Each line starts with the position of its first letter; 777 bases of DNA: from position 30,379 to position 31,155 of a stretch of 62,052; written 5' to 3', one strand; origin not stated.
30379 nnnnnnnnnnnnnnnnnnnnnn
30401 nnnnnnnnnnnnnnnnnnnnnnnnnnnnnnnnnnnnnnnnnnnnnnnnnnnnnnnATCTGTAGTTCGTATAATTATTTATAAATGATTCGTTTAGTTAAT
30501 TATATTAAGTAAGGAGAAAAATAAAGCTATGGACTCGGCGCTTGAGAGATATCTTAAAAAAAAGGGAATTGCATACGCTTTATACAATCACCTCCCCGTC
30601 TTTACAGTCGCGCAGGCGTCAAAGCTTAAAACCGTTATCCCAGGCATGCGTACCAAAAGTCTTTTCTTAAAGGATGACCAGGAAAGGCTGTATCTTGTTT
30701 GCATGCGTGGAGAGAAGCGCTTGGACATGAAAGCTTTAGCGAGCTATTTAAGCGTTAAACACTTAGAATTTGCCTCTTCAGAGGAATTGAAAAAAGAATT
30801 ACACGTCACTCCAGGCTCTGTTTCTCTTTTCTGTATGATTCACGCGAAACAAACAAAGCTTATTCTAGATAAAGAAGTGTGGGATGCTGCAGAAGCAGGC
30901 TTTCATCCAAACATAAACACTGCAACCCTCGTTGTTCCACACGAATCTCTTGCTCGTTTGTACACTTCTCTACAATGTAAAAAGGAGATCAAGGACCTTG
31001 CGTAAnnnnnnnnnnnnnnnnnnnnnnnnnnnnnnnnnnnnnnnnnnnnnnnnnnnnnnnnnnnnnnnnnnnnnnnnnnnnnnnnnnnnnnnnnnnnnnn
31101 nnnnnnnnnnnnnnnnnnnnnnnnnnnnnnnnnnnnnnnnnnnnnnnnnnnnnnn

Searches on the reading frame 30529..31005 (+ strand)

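Call 68: search_protein_families(library=pfam, proteins=[window:30529-31005:+], max_evalue=0.01)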
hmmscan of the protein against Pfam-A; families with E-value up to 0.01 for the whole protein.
window:30529-31005:+ (158 aa): 1 family
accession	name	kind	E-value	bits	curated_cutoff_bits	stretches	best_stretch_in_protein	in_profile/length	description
PF04073.20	tRNA_edit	-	3.9e-27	95.2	25.5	1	23-143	3-122/123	Aminoacyl-tRNA editing domain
